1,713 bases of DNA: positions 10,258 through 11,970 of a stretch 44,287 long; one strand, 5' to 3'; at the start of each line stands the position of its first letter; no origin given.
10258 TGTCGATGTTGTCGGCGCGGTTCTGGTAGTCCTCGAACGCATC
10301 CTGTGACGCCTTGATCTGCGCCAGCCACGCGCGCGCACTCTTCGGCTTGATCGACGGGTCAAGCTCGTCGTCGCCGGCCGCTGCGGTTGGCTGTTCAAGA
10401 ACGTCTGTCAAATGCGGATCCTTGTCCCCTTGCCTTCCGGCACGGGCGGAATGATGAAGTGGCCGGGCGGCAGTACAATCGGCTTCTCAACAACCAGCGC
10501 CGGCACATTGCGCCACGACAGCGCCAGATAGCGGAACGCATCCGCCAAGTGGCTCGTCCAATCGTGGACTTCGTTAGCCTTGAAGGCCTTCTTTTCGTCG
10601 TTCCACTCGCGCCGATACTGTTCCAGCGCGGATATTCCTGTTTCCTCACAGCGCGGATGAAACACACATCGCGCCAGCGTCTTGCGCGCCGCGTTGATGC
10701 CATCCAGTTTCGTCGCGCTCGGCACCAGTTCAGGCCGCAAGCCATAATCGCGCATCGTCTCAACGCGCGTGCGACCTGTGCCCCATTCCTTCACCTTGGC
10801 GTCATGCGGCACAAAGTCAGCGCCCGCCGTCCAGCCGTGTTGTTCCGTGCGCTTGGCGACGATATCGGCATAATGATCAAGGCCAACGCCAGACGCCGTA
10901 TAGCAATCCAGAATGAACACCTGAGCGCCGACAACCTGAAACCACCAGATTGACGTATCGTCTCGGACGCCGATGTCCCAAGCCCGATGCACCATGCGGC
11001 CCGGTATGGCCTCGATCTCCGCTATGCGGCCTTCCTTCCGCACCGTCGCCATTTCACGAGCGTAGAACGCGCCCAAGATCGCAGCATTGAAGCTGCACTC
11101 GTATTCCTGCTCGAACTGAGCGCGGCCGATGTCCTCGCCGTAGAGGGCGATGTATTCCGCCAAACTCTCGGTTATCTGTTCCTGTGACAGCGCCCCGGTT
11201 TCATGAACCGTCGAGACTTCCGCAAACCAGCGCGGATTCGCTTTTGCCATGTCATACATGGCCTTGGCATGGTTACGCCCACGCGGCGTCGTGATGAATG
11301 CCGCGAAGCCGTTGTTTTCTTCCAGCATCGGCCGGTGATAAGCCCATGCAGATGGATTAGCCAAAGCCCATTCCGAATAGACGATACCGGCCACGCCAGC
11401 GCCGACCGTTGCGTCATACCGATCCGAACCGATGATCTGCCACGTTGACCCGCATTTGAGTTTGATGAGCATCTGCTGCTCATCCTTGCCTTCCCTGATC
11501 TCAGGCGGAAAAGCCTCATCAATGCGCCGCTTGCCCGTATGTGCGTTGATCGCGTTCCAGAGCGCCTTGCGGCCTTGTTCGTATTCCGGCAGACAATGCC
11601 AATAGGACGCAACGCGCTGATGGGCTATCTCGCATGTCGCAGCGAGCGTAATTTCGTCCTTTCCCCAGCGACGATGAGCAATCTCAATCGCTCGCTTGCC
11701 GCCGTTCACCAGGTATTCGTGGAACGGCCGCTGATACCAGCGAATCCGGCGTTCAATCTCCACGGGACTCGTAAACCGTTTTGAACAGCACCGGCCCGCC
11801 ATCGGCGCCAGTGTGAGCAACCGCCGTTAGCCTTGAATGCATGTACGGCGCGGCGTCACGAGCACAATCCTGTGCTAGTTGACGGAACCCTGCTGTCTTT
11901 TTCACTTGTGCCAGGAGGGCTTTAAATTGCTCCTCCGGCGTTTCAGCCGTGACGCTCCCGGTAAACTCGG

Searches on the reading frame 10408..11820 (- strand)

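Call 92: search_protein_families(library=phrogs, proteins=[window:10408-11820:-], max_evalue=0.00001)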
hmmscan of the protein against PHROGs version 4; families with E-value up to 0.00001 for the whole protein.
window:10408-11820:- (470 aa): 1 family
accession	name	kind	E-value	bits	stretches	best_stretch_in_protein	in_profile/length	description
phrog_2472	-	unknown function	4.4e-33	116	1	227-438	95-310/324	-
